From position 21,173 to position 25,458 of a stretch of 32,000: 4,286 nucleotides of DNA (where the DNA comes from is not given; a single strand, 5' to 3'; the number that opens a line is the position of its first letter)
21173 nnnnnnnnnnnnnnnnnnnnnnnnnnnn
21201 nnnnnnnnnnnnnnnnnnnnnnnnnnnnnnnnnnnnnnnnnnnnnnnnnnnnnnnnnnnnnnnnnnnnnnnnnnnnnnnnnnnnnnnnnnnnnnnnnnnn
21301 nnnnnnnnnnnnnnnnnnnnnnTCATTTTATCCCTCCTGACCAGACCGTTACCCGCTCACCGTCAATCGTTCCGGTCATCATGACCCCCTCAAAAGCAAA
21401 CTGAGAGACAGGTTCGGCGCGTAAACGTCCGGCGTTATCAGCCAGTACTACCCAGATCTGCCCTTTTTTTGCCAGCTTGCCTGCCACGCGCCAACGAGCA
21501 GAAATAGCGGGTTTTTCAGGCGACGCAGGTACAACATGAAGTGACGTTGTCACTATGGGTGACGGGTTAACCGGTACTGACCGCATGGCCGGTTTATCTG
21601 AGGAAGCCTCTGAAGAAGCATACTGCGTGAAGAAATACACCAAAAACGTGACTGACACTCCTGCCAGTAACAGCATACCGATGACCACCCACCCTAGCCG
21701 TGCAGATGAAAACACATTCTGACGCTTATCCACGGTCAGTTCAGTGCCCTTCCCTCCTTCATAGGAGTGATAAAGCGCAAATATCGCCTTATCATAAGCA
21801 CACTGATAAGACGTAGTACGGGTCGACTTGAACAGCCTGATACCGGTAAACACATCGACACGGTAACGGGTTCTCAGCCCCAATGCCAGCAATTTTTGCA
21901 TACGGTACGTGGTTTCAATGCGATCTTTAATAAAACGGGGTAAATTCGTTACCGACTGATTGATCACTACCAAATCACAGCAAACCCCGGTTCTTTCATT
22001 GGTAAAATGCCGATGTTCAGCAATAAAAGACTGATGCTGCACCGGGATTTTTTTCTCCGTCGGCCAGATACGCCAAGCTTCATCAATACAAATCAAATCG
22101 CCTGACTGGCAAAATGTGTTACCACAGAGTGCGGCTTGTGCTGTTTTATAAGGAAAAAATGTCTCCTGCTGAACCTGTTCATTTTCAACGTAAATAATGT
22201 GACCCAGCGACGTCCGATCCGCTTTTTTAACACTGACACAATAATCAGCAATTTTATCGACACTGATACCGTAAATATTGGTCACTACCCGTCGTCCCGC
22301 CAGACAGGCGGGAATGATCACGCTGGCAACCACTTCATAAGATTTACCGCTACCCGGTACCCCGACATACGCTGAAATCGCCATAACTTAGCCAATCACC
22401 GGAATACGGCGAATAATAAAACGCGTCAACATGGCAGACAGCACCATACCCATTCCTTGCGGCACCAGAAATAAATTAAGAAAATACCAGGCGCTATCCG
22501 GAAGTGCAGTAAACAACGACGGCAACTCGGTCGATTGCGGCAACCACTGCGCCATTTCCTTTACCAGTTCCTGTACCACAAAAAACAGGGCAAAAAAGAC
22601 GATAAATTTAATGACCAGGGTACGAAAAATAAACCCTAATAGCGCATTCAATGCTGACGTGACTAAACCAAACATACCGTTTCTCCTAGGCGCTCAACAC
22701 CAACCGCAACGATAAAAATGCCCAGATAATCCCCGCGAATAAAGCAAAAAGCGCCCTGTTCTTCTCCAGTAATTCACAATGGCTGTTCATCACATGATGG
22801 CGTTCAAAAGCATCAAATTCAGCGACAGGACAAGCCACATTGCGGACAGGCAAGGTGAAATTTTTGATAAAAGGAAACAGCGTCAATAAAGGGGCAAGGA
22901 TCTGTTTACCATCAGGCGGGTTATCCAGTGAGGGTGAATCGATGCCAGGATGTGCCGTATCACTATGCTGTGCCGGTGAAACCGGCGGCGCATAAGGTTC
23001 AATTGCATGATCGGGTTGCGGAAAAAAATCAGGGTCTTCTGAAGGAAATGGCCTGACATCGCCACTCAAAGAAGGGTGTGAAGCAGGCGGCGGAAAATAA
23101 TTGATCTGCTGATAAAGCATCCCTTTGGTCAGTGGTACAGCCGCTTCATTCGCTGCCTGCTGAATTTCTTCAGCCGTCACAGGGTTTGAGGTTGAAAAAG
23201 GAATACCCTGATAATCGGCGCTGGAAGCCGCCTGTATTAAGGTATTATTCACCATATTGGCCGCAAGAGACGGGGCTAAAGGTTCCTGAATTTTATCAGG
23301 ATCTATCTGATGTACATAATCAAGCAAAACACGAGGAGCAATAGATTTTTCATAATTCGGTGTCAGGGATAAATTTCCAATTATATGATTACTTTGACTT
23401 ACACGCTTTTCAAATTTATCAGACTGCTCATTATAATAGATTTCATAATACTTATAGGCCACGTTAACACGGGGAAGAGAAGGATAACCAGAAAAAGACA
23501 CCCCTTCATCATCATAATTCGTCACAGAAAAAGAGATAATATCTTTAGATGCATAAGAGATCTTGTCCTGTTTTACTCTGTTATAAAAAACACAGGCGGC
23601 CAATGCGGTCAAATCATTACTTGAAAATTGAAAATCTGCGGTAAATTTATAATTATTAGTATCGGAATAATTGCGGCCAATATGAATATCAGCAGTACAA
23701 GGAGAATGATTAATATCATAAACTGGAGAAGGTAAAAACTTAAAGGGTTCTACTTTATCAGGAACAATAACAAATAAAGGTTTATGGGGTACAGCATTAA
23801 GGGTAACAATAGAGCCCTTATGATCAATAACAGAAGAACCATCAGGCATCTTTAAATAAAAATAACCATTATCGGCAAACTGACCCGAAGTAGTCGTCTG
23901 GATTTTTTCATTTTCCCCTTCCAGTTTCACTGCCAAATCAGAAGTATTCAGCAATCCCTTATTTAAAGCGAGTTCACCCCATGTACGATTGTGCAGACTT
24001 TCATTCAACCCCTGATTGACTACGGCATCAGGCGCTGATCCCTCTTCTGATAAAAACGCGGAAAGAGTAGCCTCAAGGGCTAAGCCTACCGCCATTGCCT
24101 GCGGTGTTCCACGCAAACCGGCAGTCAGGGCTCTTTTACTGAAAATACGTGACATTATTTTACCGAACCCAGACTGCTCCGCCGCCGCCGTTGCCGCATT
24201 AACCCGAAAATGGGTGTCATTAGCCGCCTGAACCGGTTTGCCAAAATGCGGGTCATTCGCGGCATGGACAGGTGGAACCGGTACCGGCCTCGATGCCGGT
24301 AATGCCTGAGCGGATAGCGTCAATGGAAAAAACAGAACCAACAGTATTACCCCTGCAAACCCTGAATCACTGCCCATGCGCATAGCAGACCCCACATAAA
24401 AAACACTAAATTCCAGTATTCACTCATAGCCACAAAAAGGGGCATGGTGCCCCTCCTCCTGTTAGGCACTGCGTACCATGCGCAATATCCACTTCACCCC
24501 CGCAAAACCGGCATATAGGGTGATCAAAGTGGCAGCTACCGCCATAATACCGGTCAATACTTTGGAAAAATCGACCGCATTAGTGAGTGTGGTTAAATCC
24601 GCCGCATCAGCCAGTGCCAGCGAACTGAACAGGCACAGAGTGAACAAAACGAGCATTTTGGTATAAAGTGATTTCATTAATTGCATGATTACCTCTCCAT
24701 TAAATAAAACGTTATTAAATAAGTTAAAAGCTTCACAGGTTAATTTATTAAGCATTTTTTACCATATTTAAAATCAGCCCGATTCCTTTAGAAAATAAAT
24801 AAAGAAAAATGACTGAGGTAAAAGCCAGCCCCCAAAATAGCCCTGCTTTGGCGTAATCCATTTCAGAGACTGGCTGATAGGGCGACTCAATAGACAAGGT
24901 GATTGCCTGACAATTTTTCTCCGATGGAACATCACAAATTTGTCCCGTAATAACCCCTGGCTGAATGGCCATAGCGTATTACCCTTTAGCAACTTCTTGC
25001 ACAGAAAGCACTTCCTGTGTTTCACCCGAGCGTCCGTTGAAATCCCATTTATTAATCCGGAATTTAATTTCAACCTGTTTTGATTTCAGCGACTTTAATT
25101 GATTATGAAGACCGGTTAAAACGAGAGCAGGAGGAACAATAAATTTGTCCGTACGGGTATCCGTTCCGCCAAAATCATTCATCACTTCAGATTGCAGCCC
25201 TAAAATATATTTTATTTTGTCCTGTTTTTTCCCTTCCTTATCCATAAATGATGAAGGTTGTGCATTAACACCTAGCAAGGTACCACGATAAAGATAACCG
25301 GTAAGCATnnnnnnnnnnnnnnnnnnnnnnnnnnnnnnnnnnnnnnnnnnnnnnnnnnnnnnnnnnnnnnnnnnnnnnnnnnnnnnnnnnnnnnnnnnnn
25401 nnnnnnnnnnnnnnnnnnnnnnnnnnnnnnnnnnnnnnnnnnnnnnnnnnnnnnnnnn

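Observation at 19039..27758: Complete filamentous prophage inserted at the chromosome dimer resolution site between rnb and tus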

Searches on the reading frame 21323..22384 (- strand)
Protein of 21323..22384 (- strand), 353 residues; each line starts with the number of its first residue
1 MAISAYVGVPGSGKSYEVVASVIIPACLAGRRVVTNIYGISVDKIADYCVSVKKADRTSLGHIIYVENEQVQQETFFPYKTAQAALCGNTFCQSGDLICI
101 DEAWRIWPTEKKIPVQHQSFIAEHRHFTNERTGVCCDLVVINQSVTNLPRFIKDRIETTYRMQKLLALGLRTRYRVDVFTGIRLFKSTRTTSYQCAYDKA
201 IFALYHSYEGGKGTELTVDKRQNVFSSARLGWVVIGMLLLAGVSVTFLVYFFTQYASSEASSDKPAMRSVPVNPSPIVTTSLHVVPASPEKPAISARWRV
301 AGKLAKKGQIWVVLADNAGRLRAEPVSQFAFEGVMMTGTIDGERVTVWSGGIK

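Call 3: search_protein_families(library=pfam, proteins=[window:21323-22384:-], max_evalue=0.01)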
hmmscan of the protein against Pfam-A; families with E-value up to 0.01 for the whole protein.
window:21323-22384:- (353 aa): 1 family
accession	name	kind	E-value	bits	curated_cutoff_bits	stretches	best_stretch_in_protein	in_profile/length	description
PF05707.18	Zot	-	7.1e-25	88.1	20.3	1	3-211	2-196/197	Zonular occludens toxin (Zot)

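Call 4: search_protein_families(library=phrogs, proteins=[window:21323-22384:-], max_evalue=0.01)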
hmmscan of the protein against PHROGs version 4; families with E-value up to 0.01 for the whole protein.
window:21323-22384:- (353 aa): 5 families
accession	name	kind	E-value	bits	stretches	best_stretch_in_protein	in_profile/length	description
phrog_197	-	moron, auxiliary metabolic gene and host takeover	2.8e-80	272.1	1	1-351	26-380/486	Zot-like toxin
phrog_11271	-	head and packaging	3.2e-15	57.3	1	1-143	1-137/145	head morphogenesis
phrog_1041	-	moron, auxiliary metabolic gene and host takeover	8.6e-08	33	1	114-279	121-283/420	CTXphi Zot-like toxin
phrog_20922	-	head and packaging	0.00013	22.1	1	3-40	2-38/318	head morphogenesis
phrog_33291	-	unknown function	0.0016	19.3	1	1-63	1-63/190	-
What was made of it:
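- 21323..22384 (-): pI/Zot assembly ATPase, 353 aa. Pfam Zot 7e-25 and phrog_197 2.8e-80 (calls 3, 4).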

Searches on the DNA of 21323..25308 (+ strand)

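Call 15: search_dna_similar(query=window:21323-25308:+, collection=ecoli_genomes, mode=distant, max_rows=10)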
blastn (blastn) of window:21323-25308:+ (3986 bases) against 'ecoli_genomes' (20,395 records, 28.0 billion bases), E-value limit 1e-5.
Records with a match: 154; places in all: 278; records where one place covers at least 80% of the query: 0.
Genomes with a match: 151 of 5426; with a place that covers at least 80% of the query: 0. Places per genome that has any: lowest 1, median 2, highest 5. On chromosomes: 268 places; on plasmids: 10.
Best place of each record, by identity: 60-80% 154.
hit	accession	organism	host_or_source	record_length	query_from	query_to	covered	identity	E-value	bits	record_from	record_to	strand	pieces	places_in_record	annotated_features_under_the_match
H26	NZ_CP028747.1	Escherichia coli strain A28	Tachyglossus aculeatus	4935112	394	3234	28%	69.6%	3e-96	445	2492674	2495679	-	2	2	hypothetical protein (x3) | zonular occludens toxin family protein | DUF2523 family protein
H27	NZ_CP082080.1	Escherichia coli strain MS20655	Homo sapiens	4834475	388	3234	28%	70.1%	2e-100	460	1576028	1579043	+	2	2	hypothetical protein (x2) | zonular occludens toxin family protein | DUF2523 family protein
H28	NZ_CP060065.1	Escherichia coli strain G5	Homo sapiens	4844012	388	3234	28%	70.0%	2e-100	455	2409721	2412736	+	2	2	hypothetical protein | zonular occludens toxin family protein | DUF2523 family protein | major capsid protein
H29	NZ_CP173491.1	Escherichia coli strain 98219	Homo sapiens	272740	394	3234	28%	69.8%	3e-96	444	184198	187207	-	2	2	hypothetical protein (x2) | zonular occludens toxin family protein | DUF2523 family protein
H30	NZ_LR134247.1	Escherichia coli strain NCTC9040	missing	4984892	394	3234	28%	69.7%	2e-92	433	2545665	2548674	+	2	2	hypothetical protein (x3) | zonular occludens toxin family protein | DUF2523 family protein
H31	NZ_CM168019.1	Escherichia coli strain PEC148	Sus scrofa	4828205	388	1295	23%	69.5%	3e-96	363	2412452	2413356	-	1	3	zonular occludens toxin family protein | DUF2523 family protein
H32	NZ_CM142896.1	Escherichia coli strain 2196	Homo sapiens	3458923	458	3567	22%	68.3%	2e-60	314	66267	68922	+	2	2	hypothetical protein (x2) | zonular occludens toxin family protein | DUF2523 family protein | major capsid protein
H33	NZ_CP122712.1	Escherichia coli strain ETEC1749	Sus scrofa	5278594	458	3567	22%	68.2%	1e-58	310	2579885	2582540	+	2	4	hypothetical protein | zonular occludens toxin family protein | DUF2523 family protein | major capsid protein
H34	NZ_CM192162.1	Escherichia coli strain CMZE120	Homo sapiens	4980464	458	3567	22%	68.2%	1e-58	310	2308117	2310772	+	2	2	hypothetical protein | zonular occludens toxin domain-containing protein | DUF2523 family protein | major capsid protein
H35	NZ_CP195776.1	Escherichia coli strain A37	cattle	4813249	458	3567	22%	68.2%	1e-57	309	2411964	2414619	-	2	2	hypothetical protein (x2) | zonular occludens toxin family protein | DUF2523 family protein | major capsid protein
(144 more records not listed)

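Call 17: get_annotated_region(hit=H27, flank=8000)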
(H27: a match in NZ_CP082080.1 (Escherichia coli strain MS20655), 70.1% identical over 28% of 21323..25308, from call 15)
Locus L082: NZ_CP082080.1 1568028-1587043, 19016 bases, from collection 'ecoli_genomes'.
description: Escherichia coli strain MS20655 chromosome, complete genome
organism: Escherichia coli strain MS20655 (NCBI taxid 562)
replicon: chromosome; assembly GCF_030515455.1
host: Homo sapiens; source: blood; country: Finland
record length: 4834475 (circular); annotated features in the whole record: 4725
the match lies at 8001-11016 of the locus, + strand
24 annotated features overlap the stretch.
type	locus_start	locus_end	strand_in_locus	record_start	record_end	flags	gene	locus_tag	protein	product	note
CDS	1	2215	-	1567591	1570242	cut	-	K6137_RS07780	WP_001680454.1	fimbria/pilus outer membrane usher protein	-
CDS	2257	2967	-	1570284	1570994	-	-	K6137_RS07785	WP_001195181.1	fimbria/pilus periplasmic chaperone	-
CDS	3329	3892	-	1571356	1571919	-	fimA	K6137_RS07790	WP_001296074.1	type 1 fimbrial major subunit FimA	-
CDS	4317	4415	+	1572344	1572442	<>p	-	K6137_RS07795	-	hypothetical protein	incomplete; partial in the middle of a contig; missing N-terminus and C-terminus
CDS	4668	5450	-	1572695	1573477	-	-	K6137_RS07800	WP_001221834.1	SDR family oxidoreductase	-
CDS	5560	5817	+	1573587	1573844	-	-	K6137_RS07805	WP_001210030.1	hypothetical protein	-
CDS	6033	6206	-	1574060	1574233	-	-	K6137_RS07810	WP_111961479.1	helix-turn-helix domain-containing transcriptional regulator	-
CDS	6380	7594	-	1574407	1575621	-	-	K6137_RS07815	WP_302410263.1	type II secretion system protein GspD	-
CDS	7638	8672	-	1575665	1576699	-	-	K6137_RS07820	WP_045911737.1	zonular occludens toxin family protein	-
CDS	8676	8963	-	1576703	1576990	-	-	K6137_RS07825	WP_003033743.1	DUF2523 family protein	-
CDS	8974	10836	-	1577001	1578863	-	-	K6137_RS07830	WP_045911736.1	hypothetical protein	-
CDS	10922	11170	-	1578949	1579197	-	-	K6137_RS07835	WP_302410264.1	hypothetical protein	-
CDS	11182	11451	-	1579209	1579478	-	-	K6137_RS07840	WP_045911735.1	hypothetical protein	-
CDS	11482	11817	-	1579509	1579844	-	-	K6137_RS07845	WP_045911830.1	hypothetical protein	-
CDS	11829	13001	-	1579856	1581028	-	-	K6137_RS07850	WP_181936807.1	replication initiation factor domain-containing protein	-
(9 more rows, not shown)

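Call 18: get_annotated_region(hit=H33, flank=8000)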
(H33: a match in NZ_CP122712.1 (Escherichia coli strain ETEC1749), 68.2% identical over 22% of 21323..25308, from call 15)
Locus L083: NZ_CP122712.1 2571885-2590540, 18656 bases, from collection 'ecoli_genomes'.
description: Escherichia coli strain ETEC1749 chromosome, complete genome
organism: Escherichia coli strain ETEC1749 (NCBI taxid 562)
replicon: chromosome; assembly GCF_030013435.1
host: Sus scrofa; source: feces; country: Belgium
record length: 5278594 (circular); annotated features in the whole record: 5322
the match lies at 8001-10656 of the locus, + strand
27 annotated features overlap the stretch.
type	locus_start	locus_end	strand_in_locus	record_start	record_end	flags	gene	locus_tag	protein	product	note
CDS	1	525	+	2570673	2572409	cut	-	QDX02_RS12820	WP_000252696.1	ATP-dependent nuclease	-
CDS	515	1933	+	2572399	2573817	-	-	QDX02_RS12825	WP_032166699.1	UvrD-helicase domain-containing protein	-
CDS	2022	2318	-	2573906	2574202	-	-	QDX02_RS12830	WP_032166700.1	helix-turn-helix domain-containing protein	-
CDS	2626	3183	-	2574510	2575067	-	-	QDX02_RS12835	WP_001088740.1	hypothetical protein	-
CDS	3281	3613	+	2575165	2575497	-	-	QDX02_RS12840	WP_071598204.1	helix-turn-helix domain-containing protein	-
CDS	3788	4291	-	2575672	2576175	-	-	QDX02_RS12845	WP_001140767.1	hypothetical protein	-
CDS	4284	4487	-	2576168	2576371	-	-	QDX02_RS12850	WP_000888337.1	hypothetical protein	-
CDS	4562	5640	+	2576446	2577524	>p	-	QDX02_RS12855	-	IS3-like element IS3 family transposase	programmed frameshift; incomplete; partial in the middle of a contig; missing C-terminus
CDS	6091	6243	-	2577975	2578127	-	-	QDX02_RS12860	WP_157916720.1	hypothetical protein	-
CDS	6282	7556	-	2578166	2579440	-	-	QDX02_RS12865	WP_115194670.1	type II secretion system protein GspD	-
CDS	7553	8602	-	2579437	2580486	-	-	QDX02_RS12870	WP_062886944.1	zonular occludens toxin family protein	-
CDS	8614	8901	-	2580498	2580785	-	-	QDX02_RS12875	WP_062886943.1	DUF2523 family protein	-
CDS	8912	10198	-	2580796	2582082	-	-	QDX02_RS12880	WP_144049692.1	hypothetical protein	-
CDS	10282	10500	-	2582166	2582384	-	-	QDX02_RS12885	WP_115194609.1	major capsid protein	-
CDS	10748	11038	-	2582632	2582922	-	-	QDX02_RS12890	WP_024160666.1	hypothetical protein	-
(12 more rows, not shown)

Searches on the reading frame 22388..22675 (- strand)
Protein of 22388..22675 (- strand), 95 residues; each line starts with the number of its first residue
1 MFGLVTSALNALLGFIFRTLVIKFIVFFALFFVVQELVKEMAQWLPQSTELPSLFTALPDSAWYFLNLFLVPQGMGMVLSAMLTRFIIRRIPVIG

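Call 3: search_protein_families(library=pfam, proteins=[window:22388-22675:-], max_evalue=0.01)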
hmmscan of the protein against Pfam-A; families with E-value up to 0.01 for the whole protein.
window:22388-22675:- (95 aa): 1 family
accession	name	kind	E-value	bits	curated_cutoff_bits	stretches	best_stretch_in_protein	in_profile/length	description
PF10734.14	DUF2523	-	1.1e-17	64.7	22.1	1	9-89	1-79/80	Protein of unknown function (DUF2523)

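Call 4: search_protein_families(library=phrogs, proteins=[window:22388-22675:-], max_evalue=0.01)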
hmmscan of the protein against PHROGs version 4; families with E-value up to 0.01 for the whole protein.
window:22388-22675:- (95 aa): 3 families
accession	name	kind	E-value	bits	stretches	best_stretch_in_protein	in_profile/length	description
phrog_974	-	head and packaging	4.2e-24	86.5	1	1-95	1-106/107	minor head protein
phrog_306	-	head and packaging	1.3e-08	36.6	1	22-92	46-114/115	minor head protein Ace-like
phrog_1242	-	head and packaging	1.5e-06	29.3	1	6-89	3-84/97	minor head protein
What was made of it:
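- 22388..22675 (-): pVI-like minor coat protein (DUF2523), 95 aa. Pfam DUF2523 1.1e-17 and phrog_974 4e-24 (calls 3, 4).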

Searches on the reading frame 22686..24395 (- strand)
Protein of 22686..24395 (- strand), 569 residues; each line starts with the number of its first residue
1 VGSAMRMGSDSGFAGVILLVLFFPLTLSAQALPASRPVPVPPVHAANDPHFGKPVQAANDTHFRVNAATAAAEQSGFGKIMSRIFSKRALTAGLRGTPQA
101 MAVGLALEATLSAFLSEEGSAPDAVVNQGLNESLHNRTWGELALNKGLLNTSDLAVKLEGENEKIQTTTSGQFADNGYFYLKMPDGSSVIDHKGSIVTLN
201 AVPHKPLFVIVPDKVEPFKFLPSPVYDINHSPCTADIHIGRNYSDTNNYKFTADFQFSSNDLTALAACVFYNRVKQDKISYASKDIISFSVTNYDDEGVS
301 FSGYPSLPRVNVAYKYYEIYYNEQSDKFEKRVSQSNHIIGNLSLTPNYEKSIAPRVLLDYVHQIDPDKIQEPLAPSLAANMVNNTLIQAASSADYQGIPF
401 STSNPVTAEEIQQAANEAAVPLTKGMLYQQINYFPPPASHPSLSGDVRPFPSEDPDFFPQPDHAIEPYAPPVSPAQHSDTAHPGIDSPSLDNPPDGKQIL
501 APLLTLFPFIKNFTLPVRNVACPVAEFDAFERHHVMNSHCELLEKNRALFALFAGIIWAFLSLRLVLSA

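Call 3: search_protein_families(library=pfam, proteins=[window:22686-24395:-], max_evalue=0.01)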
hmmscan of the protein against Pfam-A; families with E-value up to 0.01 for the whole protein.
window:22686-24395:- (569 aa): 0 families

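Call 4: search_protein_families(library=phrogs, proteins=[window:22686-24395:-], max_evalue=0.01)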
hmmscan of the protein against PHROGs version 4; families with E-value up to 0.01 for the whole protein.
window:22686-24395:- (569 aa): 4 families
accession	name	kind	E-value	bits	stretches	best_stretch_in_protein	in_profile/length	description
phrog_3942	-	unknown function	5e-48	165.2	1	361-569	351-546/546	-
phrog_7187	-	unknown function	6.3e-31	109.3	1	239-569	169-527/527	-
phrog_11232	-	unknown function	0.0015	19.2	1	512-569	179-236/236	-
phrog_21195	-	unknown function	0.0044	17.2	1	521-569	324-372/372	-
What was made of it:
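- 22686..24395 (-): pIII-like adsorption protein (up to 569 aa): divergent N-terminal part, conserved C-terminal anchor domain. phrog_3942 5e-48 on residues 361-569 (call 4).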

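Call 14: find_encoding_contigs(protein=window:22686-24395:-, flank=10000, max_places=8)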
Protein window:22686-24395:- (569 aa): no gene with exactly this product is on record in the collection.

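Call 16: search_dna_similar(query=window:22686-24395:-, collection=phages, mode=protein, max_rows=15)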
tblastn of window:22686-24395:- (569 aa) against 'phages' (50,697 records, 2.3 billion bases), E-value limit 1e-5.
Records with a match: 2; places in all: 2; records where one place covers at least 80% of the query: 0.
Best place of each record, by identity: <60% 2.
By first word of the organism name: Inovirus 1; Dulem 1.
By host as written in the record: Homo sapiens 1; Varecia variegata 1.
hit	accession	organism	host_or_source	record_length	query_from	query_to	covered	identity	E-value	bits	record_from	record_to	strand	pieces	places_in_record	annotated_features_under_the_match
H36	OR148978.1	Inovirus D_HF5_61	Homo sapiens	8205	331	569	42%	27.4%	6e-11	72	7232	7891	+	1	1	hypothetical protein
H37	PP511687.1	Dulem virus 52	Varecia variegata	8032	371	569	35%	31.7%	4e-19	97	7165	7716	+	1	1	hypothetical protein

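Call 39: find_related_loci(query=window:22686-24395:-, collection=viral_contigs, flank=10000)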
Query window:22686-24395:- (569 aa) in viral_contigs; peptide patterns used: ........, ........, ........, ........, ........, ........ (x = any residue, [..] = any of these).
12 stretches matched a pattern, but none encodes a relative of the query by tblastn (E <= 1e-3).

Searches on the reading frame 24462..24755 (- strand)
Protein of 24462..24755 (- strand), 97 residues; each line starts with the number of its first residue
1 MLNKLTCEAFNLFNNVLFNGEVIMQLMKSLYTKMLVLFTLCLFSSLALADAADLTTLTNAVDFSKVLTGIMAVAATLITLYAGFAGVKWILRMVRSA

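Call 3: search_protein_families(library=pfam, proteins=[window:24462-24755:-], max_evalue=0.01)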
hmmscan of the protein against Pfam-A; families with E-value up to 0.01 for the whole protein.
window:24462-24755:- (97 aa): 2 families
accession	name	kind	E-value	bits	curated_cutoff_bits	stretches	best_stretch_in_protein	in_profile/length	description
PF05356.16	Phage_Coat_B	-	0.00015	22.2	23.5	1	41-93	5-55/56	Inovirus Coat protein B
PF04956.18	TrbC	-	0.0013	19.4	27.9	1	26-85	7-67/98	TrbC/VIRB2 pilin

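Call 4: search_protein_families(library=phrogs, proteins=[window:24462-24755:-], max_evalue=0.01)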
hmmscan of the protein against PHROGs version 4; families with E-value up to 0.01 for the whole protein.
window:24462-24755:- (97 aa): 4 families
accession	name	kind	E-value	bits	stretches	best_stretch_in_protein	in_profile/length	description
phrog_2186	-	head and packaging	8.2e-20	71.6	1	39-97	21-80/80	virion structural protein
phrog_8552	-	unknown function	0.00075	20.8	1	18-93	74-149/150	-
phrog_6548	-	head and packaging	0.0016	19.6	1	29-94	9-76/79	major coat protein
phrog_9281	-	head and packaging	0.0036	18.6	1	45-94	35-78/84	head protein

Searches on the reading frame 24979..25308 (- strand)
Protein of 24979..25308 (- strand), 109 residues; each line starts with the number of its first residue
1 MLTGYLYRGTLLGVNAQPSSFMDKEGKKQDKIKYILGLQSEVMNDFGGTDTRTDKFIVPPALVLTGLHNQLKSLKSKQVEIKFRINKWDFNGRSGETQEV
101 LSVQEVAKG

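Call 3: search_protein_families(library=pfam, proteins=[window:24979-25308:-], max_evalue=0.01)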
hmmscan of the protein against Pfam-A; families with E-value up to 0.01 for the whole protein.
window:24979-25308:- (109 aa): 1 family
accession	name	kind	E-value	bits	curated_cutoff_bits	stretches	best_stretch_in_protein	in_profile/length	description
PF17426.7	Putative_G5P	-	3.3e-10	40.5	25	1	2-99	2-97/108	Putative Gamma DNA binding protein G5P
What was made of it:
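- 24979..25308 (-): g5-like single-stranded DNA binding protein, 109 aa. Pfam Putative_G5P 3.3e-10 (call 3).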

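Call 4: search_protein_families(library=phrogs, proteins=[window:24979-25308:-], max_evalue=0.01)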
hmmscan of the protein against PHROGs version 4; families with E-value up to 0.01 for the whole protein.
window:24979-25308:- (109 aa): 1 family
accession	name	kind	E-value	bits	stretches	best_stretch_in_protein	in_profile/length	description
phrog_1547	-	unknown function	1.4e-10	42.1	1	3-97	4-93/107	-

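Call 63: search_protein_families(library=ncbifam, proteins=[window:24979-25308:-], max_evalue=0.0001)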
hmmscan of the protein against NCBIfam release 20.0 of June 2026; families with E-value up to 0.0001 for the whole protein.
window:24979-25308:- (109 aa): 0 families
